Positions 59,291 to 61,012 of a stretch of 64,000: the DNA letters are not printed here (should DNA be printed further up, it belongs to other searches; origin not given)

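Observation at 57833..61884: Operon of a C39-like cysteine peptidase followed by three ATP-grasp ligases: candidate non-ribosomal peptide or peptide-tag synthesis system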

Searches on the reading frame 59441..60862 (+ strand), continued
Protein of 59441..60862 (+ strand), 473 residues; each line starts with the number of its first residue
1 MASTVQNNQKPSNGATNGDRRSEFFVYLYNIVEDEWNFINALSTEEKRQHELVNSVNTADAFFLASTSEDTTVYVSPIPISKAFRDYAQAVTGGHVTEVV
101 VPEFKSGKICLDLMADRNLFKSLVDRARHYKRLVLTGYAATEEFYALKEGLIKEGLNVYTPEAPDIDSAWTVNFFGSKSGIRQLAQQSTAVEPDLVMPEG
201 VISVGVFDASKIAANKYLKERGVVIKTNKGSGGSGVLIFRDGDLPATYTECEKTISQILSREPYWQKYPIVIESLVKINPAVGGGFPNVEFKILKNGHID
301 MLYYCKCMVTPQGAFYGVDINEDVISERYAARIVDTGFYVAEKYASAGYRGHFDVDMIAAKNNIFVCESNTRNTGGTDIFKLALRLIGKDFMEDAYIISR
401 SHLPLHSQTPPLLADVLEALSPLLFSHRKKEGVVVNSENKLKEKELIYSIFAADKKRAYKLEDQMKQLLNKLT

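Call 21: search_solved_structures(query=A1, max_evalue=1, show_alignments=3)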
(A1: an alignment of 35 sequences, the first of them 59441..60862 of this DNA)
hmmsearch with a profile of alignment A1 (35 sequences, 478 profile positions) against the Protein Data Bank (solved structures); distinct sequences matched with E-value up to 1: 3.
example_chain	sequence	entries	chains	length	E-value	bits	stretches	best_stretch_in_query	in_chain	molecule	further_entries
8ynd_A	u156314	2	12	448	3.3e-08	35.8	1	348-441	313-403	ATP-grasp peptide ligase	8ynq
3wvq_A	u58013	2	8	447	8.2e-08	34.5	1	348-473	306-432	PGM1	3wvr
8yi6_A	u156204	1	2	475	0.0092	17.8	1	297-395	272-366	L-propargylglycine--L-glutamate ligase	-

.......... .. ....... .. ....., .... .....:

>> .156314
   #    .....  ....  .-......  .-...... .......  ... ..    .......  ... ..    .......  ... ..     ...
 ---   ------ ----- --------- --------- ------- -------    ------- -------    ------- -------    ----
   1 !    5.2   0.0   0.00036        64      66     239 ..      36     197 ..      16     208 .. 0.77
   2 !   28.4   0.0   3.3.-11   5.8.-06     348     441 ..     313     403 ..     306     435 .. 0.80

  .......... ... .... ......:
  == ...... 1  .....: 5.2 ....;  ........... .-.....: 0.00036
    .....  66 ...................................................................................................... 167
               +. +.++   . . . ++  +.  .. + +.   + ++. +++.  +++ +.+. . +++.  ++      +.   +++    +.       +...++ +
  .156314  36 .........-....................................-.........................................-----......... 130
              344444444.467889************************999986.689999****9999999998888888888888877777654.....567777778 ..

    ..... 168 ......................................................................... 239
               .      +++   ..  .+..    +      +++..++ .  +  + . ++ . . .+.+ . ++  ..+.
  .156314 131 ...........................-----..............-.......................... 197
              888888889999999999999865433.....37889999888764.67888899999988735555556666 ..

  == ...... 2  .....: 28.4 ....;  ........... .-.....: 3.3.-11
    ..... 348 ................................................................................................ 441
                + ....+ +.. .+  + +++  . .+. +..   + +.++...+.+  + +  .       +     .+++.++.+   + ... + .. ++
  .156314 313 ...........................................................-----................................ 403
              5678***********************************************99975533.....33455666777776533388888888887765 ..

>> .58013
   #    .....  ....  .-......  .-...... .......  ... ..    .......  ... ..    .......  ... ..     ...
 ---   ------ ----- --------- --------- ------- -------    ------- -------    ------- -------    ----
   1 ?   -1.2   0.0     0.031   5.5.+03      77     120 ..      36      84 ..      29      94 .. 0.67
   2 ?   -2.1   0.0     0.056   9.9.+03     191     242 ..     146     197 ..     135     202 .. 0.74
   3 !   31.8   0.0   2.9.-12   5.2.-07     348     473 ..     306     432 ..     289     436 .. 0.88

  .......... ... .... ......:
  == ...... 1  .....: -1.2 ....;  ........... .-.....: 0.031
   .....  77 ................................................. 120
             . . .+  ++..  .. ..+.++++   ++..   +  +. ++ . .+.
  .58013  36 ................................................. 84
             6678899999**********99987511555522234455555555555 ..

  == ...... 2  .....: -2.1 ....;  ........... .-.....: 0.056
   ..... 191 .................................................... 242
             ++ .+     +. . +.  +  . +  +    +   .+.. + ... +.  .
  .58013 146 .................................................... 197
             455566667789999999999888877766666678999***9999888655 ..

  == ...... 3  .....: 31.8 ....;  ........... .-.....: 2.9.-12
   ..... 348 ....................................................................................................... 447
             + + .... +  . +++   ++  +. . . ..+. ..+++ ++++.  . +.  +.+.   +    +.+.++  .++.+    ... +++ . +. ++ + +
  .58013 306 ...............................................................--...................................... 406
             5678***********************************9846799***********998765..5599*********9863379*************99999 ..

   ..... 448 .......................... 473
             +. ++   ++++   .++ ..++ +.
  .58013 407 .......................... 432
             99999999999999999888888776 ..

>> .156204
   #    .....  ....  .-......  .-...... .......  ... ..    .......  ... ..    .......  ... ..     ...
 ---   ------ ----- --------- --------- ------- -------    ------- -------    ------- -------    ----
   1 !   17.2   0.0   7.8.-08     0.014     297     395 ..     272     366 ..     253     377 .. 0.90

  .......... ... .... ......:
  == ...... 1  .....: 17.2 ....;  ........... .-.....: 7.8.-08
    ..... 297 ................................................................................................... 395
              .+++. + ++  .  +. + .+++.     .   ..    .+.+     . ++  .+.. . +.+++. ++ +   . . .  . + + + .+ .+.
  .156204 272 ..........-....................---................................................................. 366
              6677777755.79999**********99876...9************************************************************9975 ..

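Call 22: find_related_loci(query=A1, collection=genome_contigs, flank=10000)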
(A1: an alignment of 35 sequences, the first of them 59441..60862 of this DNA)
Query A1 (473 aa) in genome_contigs; peptide patterns used: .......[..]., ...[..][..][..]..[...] (x = any residue, [..] = any of these).
181 stretches matched a pattern; 139 encode a relative of the query (tblastn E <= 1e-3); the best 80 are kept; 79 distinct loci.
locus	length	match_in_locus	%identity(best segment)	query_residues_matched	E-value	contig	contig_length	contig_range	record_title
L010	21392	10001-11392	58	7-469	0e+0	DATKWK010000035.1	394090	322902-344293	MAG TPA_asm: Candidatus Bathyarchaeia archaeon isolate SMAG_U14161 k141_3311682, whole genome shotgun sequence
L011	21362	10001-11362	57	23-472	0e+0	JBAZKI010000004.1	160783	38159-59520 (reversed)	MAG: Patescibacteria group bacterium isolate SO_2017_LW4_14 scaffold_313_c1_LW137-91_2017, whole genome shotgun sequence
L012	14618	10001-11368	57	17-469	0e+0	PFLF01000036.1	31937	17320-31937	MAG: Candidatus Roizmanbacteria bacterium CG_4_10_14_0_8_um_filter_39_9 CG_4_10_14_0.8_um_filter_scaffold_565_c, whole g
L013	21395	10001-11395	57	5-470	0e+0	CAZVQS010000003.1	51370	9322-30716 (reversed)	MAG TPA_asm: uncultured Gammaproteobacteria bacterium isolate SRP278314_co2_148 genome assembly, contig: NODE_993_length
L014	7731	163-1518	57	23-472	1e-180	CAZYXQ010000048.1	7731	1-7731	MAG TPA_asm: uncultured Gammaproteobacteria bacterium isolate binchicken_co22_138 genome assembly, contig: NODE_9275_len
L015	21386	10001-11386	55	9-470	5e-180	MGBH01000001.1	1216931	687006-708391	MAG: Candidatus Roizmanbacteria bacterium RIFOXYA2_FULL_38_14 RIFOXYA2_FULL_OP11_Roizmanbacteria_38_14, whole genome sho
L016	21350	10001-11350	57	21-469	6e-179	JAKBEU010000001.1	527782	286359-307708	MAG: bacterium isolate BP8.bin62 NODE_4_length_527782_cov_2.788794, whole genome shotgun sequence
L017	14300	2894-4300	55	13-470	1e-178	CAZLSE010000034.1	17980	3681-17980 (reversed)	MAG TPA_asm: uncultured Gammaproteobacteria bacterium isolate binchicken_co37_70 genome assembly, contig: NODE_1407_leng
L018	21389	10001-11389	54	1-469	6e-176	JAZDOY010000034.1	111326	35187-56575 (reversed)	MAG: bacterium isolate MEGAHIT-group-0.802 k141_11173818, whole genome shotgun sequence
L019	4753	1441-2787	56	22-471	5e-179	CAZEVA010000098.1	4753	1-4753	MAG TPA_asm: uncultured Gammaproteobacteria bacterium isolate SRP067234_co1_307 genome assembly, contig: k99_611287, who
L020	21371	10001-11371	54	17-471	3e-174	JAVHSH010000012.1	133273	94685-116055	MAG: Patescibacteria group bacterium isolate WB02no17_40_17 NODE_17_length_133273_cov_10.333904, whole genome shotgun se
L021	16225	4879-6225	54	22-469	8e-173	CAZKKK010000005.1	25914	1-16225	MAG TPA_asm: uncultured Gammaproteobacteria bacterium isolate binchicken_co186_141 genome assembly, contig: NODE_2092_le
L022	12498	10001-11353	53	20-469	5e-172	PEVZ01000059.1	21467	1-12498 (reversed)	MAG: Candidatus Roizmanbacteria bacterium CG06_land_8_20_14_3_00_34_14 CG06_land_8_20_14_3.00_150_scaffold_723_c, whole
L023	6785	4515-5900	52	9-469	5e-173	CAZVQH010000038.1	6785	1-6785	MAG TPA_asm: uncultured Gammaproteobacteria bacterium isolate binchicken_co269_157 genome assembly, contig: NODE_11736_l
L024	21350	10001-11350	54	22-472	5e-172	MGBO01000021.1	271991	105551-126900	MAG: Candidatus Roizmanbacteria bacterium RIFOXYC1_FULL_41_16 rifoxyc1_full_scaffold_8, whole genome shotgun sequence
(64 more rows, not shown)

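Call 62: search_protein_families(library=pfam, alignment_id=A1, max_evalue=0.01)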
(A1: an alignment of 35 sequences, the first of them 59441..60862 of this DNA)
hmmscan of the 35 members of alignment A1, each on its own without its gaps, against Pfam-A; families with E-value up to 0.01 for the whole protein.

A. member 1, window:59441-60862:+ (473 aa): 2 families
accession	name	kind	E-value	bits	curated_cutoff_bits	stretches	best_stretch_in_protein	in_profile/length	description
PF14397.11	ATPgrasp_ST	-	0.0023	17.6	31.4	1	198-259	37-101/278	Sugar-transfer associated ATP-grasp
PF18604.6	PreAtp-grasp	-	0.0076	17.2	27.5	0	73-145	13-86/94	Pre ATP-grasp domain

B. families by the number of members that match (of 35 scanned): 7 families
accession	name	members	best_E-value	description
PF14397.11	ATPgrasp_ST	23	0.00016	Sugar-transfer associated ATP-grasp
PF18604.6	PreAtp-grasp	15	2.6e-05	Pre ATP-grasp domain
PF18105.7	PGM1_C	11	4.7e-07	PGM1 C-terminal domain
PF02655.19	ATP-grasp_3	3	0.0038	ATP-grasp domain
PF14398.11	ATPgrasp_YheCD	1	0.0023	YheC/D like ATP-grasp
PF11646.13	DUF3258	1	0.004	Protein of unknown function DUF3258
PF06973.17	DUF1297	1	0.0082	Domain of unknown function (DUF1297)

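Call 63: predict_structure(alignment_id=A1)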
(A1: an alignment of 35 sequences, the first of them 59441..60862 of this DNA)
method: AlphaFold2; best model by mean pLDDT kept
length: 473 residues; sequences in the alignment: 35
mean_pLDDT: 80.5   pTM: 0.79
mean pLDDT of the five models: 80.5, 77.7, 74.6, 73.6, 65.3
residues with pLDDT >= 90: 173; 70-90: 210; 50-70: 49; < 50: 41
segments of 3 or more residues with pLDDT < 50: 1-20, 167-178, 190-193
pLDDT, mean of each block of 10 residues (from residue 1): 30 36 87 80 84 87 82 90 94 85 88 93 93 82 87 93 56 44 53 55 84 93 77 69 93 93 79 83 80 84 85 81 67 84 77 80 70 69 89 90 89 95 95 95 94 94 95 80
secondary structure, 60 per line:
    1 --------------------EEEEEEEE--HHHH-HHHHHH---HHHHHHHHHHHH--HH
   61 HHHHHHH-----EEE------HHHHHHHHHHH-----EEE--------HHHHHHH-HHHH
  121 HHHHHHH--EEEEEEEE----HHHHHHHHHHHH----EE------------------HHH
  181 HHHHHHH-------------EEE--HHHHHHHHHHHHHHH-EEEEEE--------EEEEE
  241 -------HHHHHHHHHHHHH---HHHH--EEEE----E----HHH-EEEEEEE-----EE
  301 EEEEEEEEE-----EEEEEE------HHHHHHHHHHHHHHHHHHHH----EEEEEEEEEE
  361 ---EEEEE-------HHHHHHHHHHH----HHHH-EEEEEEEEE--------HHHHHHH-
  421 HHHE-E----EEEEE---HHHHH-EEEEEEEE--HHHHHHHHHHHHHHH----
elements in order: E21-28 H31-34 H36-41 H45-56 H59-67 E73-75 H82-92 E98-100 H109-115 H117-127 E130-137 H142-153 H178-187 E201-203 H206-220 E222-227 E236-240 H248-260 H264-267 E270-273 E287-293 E299-309 E315-320 H327-346 E351-360 E364-368 H376-386 H391-394 E396-404 H413-419 E431-435 H439-443 E445-452 H455-469

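Call 65: fold_search(model_id=the predicted structure, library=pdb)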
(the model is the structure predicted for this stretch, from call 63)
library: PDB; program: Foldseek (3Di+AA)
matches with E <= 10: 1336; with E <= 0.001: 411
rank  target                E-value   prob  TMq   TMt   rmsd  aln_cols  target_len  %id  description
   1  8ynd_B                1.6e-21  1.00  0.66  0.75   6.4       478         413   16  ATP-grasp peptide ligase from Streptomyces (released 2025-02-19)
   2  8ynd_D                2.3e-21  1.00  0.67  0.75   6.4       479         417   17  ATP-grasp peptide ligase from Streptomyces (released 2025-02-19)
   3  8ynd_A                4.0e-21  1.00  0.63  0.71   6.8       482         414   17  ATP-grasp peptide ligase from Streptomyces (released 2025-02-19)
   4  8ynd_F                4.2e-21  1.00  0.65  0.73   6.5       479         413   16  ATP-grasp peptide ligase from Streptomyces (released 2025-02-19)
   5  8ynd_E                1.4e-19  1.00  0.64  0.72   6.8       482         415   16  ATP-grasp peptide ligase from Streptomyces (released 2025-02-19)
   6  8ynd_C                1.5e-19  1.00  0.63  0.71   6.3       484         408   16  ATP-grasp peptide ligase from Streptomyces (released 2025-02-19)
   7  8ynd_H                1.8e-19  1.00  0.64  0.72   6.7       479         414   18  ATP-grasp peptide ligase from Streptomyces (released 2025-02-19)
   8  8ynd_G                6.8e-19  1.00  0.65  0.73   6.6       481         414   17  ATP-grasp peptide ligase from Streptomyces (released 2025-02-19)
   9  8ynq_C                6.8e-19  1.00  0.62  0.70   6.0       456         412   18  ATP-grasp peptide ligase from Streptomyces (released 2025-02-19)
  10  3wvq_A                2.5e-18  1.00  0.68  0.74   6.3       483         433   17  Structure of ATP grasp protein (released 2014-11-19)
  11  8yi6_A                2.7e-18  1.00  0.65  0.67   6.7       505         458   16  BesA wild-type from Streptomyces cattleyicolor (released 2025-03-05)
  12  8ynq_A                3.7e-18  1.00  0.63  0.71   6.3       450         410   18  ATP-grasp peptide ligase from Streptomyces (released 2025-02-19)
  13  8ynq_B                6.5e-18  1.00  0.61  0.70   6.5       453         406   18  ATP-grasp peptide ligase from Streptomyces (released 2025-02-19)
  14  8ynq_D                9.7e-18  1.00  0.65  0.75   6.0       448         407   18  ATP-grasp peptide ligase from Streptomyces (released 2025-02-19)
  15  3wvr_B                2.1e-17  1.00  0.64  0.70   5.8       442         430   18  Structure of ATP grasp protein with AMP (released 2014-11-19)
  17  3wvq_B                2.1e-16  1.00  0.66  0.73   6.4       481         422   18  Structure of ATP grasp protein (released 2014-11-19)
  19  3wvq_C                6.7e-16  1.00  0.67  0.74   6.3       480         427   18  Structure of ATP grasp protein (released 2014-11-19)
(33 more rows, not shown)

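Call 71: search_protein_families(library=pfam, alignment_id=A7, max_evalue=0.00001)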
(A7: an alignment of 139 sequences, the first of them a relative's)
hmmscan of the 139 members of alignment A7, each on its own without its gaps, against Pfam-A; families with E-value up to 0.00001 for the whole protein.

A. member 1, L026:6290-8479:- (729 aa): 11 families
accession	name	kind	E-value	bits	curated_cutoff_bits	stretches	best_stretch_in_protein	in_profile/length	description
PF07724.20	AAA_2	-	2.9e-38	132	27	1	489-641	1-165/166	AAA domain (Cdc48 subfamily)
PF10431.15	ClpB_D2-small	-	3.5e-15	56.3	21.9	1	648-727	1-79/81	C-terminal, D2-small domain, of ClpB protein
PF07728.20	AAA_5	-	5.4e-14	52.8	22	1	494-610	2-125/139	AAA domain (dynein-related subfamily)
PF00004.35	AAA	-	2.1e-12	48.1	21.2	1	495-607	2-109/131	ATPase family associated with various cellular activities (AAA)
PF17871.7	AAA_lid_9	-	3.2e-12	46.7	22.8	1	359-437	2-81/104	AAA lid domain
PF20720.3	nSTAND3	-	3.8e-07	30.4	27.2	0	225-366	17-149/155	Novel STAND NTPase 3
PF00158.32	Sigma54_activat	-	7.5e-07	29.4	20.2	0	490-611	21-146/168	Sigma-54 interaction domain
PF13401.12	AAA_22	-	9.6e-07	29.6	27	0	496-583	10-109/130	AAA domain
PF01637.24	ATPase_2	-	2.5e-06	27.9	33.2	0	207-310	2-106/225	ATPase domain predominantly from Archaea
PF13191.12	AAA_16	-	4e-06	27.9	32.6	0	209-293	5-87/167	AAA ATPase domain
PF13173.12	AAA_14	-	4.3e-06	27.2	27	0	495-576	6-79/129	AAA domain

B. families by the number of members that match (of 139 scanned): 170 families (the first 25 are shown)
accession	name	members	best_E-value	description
PF13649.12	Methyltransf_25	4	1.2e-24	Methyltransferase domain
PF08241.18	Methyltransf_11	4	1.3e-23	Methyltransferase domain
PF00293.34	NUDIX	4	3.7e-22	NUDIX domain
PF00571.33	CBS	3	6.3e-30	CBS domain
PF08242.18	Methyltransf_12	3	2.8e-19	Methyltransferase domain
PF13489.12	Methyltransf_23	3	1.1e-11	Methyltransferase domain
PF00583.31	Acetyltransf_1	3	8.3e-10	Acetyltransferase (GNAT) family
PF07690.21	MFS_1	2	4.1e-26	Major Facilitator Superfamily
PF03448.22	MgtE_N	2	1.7e-21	MgtE intracellular N domain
PF02223.23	Thymidylate_kin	2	4.3e-21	Thymidylate kinase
PF00856.33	SET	2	9.4e-21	SET domain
PF00004.35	AAA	2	7.6e-19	ATPase family associated with various cellular activities (AAA)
PF13847.12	Methyltransf_31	2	1.2e-17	Methyltransferase domain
PF04055.27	Radical_SAM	2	4e-16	Radical SAM superfamily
PF07728.20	AAA_5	2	5.4e-14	AAA domain (dynein-related subfamily)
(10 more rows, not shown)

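Call 78: search_protein_families(library=padloc, proteins=[window:59441-60862:+], max_evalue=0.01)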
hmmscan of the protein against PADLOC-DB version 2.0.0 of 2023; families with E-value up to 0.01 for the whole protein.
window:59441-60862:+ (473 aa): 0 families

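Call 98: search_protein_representatives(alignment_id=A1)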
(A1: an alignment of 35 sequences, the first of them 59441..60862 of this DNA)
Query: 35 sequences, 478 profile positions. Proteins with E-value up to 0.001 (for the whole library): 749; up to 1e-10: 409; up to 1e-30: 203. The best 150 are listed.
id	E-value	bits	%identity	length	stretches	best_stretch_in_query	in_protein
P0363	7.0e-180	615.1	-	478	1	18-474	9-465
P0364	6.4e-177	605.4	-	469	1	28-476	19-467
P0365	1.9e-145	501.6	-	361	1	119-475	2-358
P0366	1.7e-139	482.0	-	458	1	29-476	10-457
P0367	2.2e-133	461.8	-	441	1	37-476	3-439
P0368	1.3e-131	456.0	-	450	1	30-476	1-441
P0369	1.7e-130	452.3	-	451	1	24-474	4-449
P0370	6.4e-128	443.8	-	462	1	27-474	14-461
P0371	1.2e-125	436.3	-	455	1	29-472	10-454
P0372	2.8e-124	431.8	-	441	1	29-474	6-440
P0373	1.1e-121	423.2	-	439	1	27-472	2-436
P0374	1.2e-120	419.8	-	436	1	29-475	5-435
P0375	2.1e-120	419.0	-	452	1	28-476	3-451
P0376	1.4e-118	413.0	-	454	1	28-475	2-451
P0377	5.8e-116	404.4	-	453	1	29-474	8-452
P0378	5.8e-115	401.1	-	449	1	22-476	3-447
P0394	7.8e-97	341.3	-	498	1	21-474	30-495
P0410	3.2e-83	296.4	-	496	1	28-474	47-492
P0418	5.9e-63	229.6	-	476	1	25-475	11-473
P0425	7.1e-57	209.5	-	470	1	25-475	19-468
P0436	4.4e-51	190.4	-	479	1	29-472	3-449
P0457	1.4e-45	172.2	-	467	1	79-475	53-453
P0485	2.9e-40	154.7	-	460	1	27-473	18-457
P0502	5.3e-38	147.3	-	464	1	53-471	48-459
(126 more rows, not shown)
